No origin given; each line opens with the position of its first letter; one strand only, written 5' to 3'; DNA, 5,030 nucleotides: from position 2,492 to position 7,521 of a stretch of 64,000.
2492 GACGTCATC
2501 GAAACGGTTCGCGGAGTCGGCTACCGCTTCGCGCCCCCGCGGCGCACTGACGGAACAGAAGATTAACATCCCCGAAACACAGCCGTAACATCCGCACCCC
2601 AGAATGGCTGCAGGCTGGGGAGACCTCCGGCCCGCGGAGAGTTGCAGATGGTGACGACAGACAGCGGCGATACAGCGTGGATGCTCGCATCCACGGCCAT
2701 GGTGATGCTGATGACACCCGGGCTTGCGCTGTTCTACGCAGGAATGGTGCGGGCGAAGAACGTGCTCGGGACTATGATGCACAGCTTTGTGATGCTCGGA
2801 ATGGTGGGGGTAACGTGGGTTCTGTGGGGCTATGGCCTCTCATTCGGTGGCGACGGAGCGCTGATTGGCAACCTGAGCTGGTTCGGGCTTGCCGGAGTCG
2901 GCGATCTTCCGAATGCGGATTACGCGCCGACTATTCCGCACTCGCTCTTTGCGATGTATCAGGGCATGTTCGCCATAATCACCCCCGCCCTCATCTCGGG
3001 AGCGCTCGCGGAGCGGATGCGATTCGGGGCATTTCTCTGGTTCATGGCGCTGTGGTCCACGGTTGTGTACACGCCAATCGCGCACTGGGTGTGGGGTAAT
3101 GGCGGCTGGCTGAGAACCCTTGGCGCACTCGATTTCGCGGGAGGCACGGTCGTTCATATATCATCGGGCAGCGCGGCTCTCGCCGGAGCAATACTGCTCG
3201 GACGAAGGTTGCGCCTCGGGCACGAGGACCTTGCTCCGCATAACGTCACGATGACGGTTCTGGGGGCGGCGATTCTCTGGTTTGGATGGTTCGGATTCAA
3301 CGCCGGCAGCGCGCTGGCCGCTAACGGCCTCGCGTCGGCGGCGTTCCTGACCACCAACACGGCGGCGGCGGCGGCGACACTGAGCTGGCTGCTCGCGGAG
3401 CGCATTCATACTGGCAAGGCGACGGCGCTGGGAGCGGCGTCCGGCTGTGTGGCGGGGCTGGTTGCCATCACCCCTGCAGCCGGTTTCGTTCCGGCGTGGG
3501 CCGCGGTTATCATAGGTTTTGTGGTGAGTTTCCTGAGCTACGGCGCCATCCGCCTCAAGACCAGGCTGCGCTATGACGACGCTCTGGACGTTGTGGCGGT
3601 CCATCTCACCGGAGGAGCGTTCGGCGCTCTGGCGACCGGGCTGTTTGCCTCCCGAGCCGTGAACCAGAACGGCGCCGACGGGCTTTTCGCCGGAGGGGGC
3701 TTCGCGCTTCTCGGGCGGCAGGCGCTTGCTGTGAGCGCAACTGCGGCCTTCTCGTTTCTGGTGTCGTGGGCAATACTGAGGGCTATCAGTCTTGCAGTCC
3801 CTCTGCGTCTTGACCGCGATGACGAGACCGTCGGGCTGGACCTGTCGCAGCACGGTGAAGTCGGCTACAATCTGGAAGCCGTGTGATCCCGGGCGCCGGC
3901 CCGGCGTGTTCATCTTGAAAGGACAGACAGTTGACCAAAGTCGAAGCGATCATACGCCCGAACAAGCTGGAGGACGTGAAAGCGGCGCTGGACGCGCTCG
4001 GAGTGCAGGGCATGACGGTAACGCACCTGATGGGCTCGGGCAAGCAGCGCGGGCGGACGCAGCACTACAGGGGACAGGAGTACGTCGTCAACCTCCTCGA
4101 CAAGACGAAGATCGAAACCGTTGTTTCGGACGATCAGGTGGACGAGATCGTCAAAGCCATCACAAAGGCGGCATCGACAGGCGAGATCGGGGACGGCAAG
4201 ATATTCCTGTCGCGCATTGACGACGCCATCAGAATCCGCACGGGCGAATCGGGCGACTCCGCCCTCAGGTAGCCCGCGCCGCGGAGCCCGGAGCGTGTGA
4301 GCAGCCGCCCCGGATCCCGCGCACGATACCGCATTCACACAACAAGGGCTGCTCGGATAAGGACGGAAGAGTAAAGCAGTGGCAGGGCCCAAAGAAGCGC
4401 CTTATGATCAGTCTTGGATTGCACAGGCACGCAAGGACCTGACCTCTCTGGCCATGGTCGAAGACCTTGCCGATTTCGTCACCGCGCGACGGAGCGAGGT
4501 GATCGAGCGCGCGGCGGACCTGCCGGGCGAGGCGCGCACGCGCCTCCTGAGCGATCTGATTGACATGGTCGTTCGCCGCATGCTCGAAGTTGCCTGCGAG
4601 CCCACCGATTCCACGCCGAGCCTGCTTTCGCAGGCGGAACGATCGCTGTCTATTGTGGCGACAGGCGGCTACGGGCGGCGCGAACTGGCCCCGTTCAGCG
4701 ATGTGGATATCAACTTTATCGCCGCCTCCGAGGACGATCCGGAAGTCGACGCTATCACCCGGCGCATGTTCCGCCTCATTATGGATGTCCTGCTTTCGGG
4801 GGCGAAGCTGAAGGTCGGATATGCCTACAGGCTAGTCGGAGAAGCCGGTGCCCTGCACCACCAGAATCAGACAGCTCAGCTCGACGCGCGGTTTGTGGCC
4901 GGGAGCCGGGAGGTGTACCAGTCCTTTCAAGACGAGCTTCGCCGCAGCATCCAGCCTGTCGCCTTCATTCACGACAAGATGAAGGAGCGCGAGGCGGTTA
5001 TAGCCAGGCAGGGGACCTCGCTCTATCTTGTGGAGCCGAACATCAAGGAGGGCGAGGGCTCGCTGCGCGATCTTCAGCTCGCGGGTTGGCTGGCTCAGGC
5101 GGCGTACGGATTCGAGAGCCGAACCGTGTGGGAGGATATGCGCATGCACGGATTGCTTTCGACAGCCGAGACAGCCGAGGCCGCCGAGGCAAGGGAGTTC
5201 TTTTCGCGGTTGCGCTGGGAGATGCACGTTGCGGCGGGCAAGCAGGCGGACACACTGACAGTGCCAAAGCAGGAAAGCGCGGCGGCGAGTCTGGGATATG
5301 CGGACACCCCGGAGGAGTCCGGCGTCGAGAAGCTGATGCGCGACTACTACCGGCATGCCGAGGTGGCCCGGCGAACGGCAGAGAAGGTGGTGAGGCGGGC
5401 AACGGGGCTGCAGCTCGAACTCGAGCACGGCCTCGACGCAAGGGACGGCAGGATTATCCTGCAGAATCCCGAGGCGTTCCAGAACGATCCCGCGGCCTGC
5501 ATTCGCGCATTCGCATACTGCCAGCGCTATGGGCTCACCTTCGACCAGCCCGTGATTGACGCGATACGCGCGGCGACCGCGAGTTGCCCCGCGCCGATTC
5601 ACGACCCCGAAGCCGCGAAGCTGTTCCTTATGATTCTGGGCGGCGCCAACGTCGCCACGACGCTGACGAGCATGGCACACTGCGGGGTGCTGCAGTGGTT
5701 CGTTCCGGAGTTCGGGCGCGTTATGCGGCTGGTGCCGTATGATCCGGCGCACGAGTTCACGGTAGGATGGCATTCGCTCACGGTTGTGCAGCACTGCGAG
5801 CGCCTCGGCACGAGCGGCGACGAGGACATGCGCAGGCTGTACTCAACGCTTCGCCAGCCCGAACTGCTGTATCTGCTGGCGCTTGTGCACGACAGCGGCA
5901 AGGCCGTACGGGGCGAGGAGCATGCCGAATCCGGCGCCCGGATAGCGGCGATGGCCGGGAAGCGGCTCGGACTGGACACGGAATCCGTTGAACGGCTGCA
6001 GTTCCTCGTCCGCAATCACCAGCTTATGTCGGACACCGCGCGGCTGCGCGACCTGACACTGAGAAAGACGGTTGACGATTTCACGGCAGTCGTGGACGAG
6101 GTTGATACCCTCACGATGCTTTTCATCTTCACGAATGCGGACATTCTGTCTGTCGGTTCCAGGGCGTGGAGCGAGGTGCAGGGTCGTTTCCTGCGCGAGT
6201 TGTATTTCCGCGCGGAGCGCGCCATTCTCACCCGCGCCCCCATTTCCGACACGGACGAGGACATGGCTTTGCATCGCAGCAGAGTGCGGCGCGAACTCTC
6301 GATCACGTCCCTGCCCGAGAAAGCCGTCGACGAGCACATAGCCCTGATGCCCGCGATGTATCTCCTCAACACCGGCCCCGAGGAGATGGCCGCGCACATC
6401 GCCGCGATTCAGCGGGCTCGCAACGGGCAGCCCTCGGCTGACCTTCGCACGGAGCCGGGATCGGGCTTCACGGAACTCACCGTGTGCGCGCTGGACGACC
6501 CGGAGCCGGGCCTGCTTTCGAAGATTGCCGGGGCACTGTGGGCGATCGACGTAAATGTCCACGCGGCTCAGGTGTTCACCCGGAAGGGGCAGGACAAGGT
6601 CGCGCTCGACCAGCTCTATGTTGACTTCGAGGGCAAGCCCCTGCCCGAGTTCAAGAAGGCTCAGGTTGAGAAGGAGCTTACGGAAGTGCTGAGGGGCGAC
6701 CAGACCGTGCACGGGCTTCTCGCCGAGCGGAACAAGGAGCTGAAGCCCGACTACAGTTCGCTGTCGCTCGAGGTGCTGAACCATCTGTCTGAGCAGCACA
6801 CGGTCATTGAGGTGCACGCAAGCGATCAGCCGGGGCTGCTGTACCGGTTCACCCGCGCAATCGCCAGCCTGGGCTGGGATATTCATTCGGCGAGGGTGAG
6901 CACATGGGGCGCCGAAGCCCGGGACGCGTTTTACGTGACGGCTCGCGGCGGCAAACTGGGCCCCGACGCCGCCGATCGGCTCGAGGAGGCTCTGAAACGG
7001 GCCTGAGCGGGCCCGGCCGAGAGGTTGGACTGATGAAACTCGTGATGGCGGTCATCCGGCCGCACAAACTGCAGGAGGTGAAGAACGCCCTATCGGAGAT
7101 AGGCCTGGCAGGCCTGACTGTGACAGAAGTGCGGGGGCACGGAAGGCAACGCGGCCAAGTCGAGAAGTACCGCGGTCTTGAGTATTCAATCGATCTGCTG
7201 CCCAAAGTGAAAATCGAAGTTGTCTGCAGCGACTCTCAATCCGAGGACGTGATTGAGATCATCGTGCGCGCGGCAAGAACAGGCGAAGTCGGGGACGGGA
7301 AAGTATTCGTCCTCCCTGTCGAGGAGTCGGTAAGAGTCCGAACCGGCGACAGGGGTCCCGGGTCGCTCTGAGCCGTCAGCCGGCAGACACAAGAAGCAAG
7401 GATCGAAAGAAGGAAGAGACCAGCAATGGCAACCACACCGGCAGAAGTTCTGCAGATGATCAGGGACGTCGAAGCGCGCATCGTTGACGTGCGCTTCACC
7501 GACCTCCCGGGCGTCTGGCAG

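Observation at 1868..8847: Completely consolidated nitrogen-control locus headed by a GlnR-like atypical OmpR regulator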

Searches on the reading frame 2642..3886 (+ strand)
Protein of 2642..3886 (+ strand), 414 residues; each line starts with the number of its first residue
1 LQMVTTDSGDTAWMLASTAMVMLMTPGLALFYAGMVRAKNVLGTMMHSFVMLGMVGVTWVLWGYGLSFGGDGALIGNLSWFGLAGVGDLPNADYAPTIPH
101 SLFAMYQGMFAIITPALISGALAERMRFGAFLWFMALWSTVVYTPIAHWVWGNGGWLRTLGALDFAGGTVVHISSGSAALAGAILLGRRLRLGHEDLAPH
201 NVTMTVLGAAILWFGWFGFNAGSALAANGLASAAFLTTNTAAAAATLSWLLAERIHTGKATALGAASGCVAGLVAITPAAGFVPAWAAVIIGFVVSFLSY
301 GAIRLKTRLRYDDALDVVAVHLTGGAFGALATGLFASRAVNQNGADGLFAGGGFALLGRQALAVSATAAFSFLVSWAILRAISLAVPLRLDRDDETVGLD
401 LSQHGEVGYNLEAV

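Call 3: search_protein_families(library=pfam, proteins=[window:2642-3886:+])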
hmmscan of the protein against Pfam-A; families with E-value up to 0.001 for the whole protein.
window:2642-3886:+ (414 aa): 1 family
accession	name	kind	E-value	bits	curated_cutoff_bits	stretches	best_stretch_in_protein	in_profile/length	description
PF00909.26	Ammonium_transp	-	7.7e-126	420.5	23.2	1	12-409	1-399/399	Ammonium Transporter Family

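Call 4: search_protein_families(library=ncbifam, proteins=[window:2642-3886:+])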
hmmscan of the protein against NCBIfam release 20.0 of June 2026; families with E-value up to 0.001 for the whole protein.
window:2642-3886:+ (414 aa): 3 families
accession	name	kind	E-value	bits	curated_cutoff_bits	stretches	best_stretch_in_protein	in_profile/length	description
TIGR00836.1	amt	subfamily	3.1e-137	457.8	343.3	1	10-409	1-406/406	ammonium transporter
NF007947.0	PRK10666.1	equivalog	3e-104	349.3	657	1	5-410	26-427/428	ammonium transporter AmtB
TIGR03644.1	marine_trans_1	hypoth_equivalog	2.3e-59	201.2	514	1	10-409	4-401/404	probable ammonium transporter, marine subtype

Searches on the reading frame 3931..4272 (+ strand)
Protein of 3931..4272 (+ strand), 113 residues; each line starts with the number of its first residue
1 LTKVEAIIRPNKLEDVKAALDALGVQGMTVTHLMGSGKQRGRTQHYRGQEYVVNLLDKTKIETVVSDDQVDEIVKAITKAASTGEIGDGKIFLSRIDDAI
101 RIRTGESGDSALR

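Call 3: search_protein_families(library=pfam, proteins=[window:3931-4272:+])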
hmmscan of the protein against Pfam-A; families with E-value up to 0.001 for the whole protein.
window:3931-4272:+ (113 aa): 1 family
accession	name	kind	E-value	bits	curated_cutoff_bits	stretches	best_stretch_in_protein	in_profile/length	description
PF00543.27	P-II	-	9.4e-32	109.8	25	1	1-106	1-102/102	Nitrogen regulatory protein P-II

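Call 4: search_protein_families(library=ncbifam, proteins=[window:3931-4272:+])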
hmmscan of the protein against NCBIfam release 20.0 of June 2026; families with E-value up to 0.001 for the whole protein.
window:3931-4272:+ (113 aa): 2 families
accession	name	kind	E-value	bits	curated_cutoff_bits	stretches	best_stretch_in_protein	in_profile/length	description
NF007946.0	PRK10665.1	equivalog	1.2e-38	132.3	181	1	1-112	1-112/112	P-II family nitrogen regulator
NF008111.0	PRK10858.1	equivalog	2.8e-37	127.5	202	1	1-111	1-111/112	nitrogen regulatory protein P-II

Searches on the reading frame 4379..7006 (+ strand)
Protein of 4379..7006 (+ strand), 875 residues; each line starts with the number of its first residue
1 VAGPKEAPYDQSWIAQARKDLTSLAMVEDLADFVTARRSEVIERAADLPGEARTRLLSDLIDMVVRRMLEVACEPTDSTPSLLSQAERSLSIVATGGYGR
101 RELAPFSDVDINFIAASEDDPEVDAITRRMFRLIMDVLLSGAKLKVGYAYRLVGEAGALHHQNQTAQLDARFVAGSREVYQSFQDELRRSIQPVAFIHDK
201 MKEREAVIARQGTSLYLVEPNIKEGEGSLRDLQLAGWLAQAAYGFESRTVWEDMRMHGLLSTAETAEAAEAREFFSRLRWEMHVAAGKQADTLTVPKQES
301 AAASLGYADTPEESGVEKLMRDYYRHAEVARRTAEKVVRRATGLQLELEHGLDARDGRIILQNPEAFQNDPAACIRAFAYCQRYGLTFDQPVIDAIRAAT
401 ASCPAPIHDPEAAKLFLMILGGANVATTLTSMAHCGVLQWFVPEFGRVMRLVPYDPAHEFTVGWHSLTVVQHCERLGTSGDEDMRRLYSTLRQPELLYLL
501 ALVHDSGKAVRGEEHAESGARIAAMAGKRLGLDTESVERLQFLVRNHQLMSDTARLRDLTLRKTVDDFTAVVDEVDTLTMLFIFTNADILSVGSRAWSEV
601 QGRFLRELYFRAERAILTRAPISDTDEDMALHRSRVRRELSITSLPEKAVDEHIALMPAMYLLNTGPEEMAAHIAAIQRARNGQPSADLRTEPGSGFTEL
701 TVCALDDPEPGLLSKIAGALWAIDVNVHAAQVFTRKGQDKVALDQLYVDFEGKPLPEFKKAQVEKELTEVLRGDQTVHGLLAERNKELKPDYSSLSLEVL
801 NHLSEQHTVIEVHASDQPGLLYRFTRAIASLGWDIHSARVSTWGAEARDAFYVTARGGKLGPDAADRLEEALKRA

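Call 3: search_protein_families(library=pfam, proteins=[window:4379-7006:+])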
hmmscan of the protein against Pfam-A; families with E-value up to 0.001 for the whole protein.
window:4379-7006:+ (875 aa): 6 families
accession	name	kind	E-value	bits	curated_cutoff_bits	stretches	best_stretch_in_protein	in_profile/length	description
PF08335.16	GlnD_UR_UTase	-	3.6e-32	111.7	21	1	196-337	2-140/141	GlnD PII-uridylyltransferase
PF01966.28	HD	-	1.9e-08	35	22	1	465-562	4-97/116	HD domain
PF01842.31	ACT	-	4.3e-08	33.2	27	1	808-869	1-62/66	ACT domain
PF22754.3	bHLH-TF_ACT-like_plant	-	0.00014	22.5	27.6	0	805-875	8-74/75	Plant bHLH transcription factor, ACT-like domain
PF24931.1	ACT_ACR9_3rd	-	0.00035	21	27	1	798-858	3-65/98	ACR9-like, ACT-like domain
PF03445.19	DUF294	-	0.00048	20.5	21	0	51-138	18-98/138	Putative nucleotidyltransferase DUF294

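Call 4: search_protein_families(library=ncbifam, proteins=[window:4379-7006:+])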
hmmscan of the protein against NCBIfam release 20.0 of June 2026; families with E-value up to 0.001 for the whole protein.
window:4379-7006:+ (875 aa): 10 families
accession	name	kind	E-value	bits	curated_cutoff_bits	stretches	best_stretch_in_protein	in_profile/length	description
TIGR01693.1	UTase_glnD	equivalog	9.8e-159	530.2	519.4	1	54-873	18-846/850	[protein-PII] uridylyltransferase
NF003467.0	PRK05092.1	equivalog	1.2e-158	529.6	959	1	25-858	47-903/940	[protein-PII] uridylyltransferase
NF002837.0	PRK03059.1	equivalog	1e-102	344.8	1010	1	86-872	59-851/857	[protein-PII] uridylyltransferase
NF003448.0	PRK05007.1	equivalog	2.6e-97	326.7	1255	1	88-873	79-875/884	bifunctional uridylyltransferase/uridylyl-removing protein GlnD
NF001366.0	PRK00275.1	equivalog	1.5e-90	304.4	1299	1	87-871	76-880/895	[protein-PII] uridylyltransferase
NF002895.0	PRK03381.1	equivalog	3.2e-90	303.3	631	1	48-873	27-774/782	[protein-PII] uridylyltransferase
NF002487.0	PRK01759.1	equivalog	5.2e-83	279.7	890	1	86-871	61-856/862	bifunctional uridylyltransferase/uridylyl-removing protein GlnD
NF003347.0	PRK04374.1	equivalog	3.9e-71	240.4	1567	1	86-870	69-860/869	[protein-PII] uridylyltransferase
NF001265.0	PRK00227.1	equivalog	1.6e-39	135.7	799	1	88-657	26-568/693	[protein-PII] uridylyltransferase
NF010707.0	PRK14109.1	equivalog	5.8e-11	41.2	625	1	48-241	181-392/1010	bifunctional [glutamine synthetase] adenylyltransferase/[glutamine synthetase]-adenylyl-L-tyrosine phosphorylase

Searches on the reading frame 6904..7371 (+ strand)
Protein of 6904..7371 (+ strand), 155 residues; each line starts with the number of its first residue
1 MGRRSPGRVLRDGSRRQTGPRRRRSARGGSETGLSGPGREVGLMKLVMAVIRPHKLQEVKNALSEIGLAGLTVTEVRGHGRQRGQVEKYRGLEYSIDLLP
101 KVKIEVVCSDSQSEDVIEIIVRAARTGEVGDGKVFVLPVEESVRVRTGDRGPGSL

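Call 3: search_protein_families(library=pfam, proteins=[window:6904-7371:+])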
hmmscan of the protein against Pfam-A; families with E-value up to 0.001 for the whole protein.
window:6904-7371:+ (155 aa): 1 family
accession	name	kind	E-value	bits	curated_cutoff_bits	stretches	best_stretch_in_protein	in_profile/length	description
PF00543.27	P-II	-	1.8e-30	105.7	25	1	44-148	1-101/102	Nitrogen regulatory protein P-II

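Call 4: search_protein_families(library=ncbifam, proteins=[window:6904-7371:+])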
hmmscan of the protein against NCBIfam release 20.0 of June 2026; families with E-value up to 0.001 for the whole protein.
window:6904-7371:+ (155 aa): 2 families
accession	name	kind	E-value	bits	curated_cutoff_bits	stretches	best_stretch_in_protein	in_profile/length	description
NF007946.0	PRK10665.1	equivalog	3.4e-40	137.3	181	1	44-150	1-107/112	P-II family nitrogen regulator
NF008111.0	PRK10858.1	equivalog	2e-37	128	202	1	44-150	1-107/112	nitrogen regulatory protein P-II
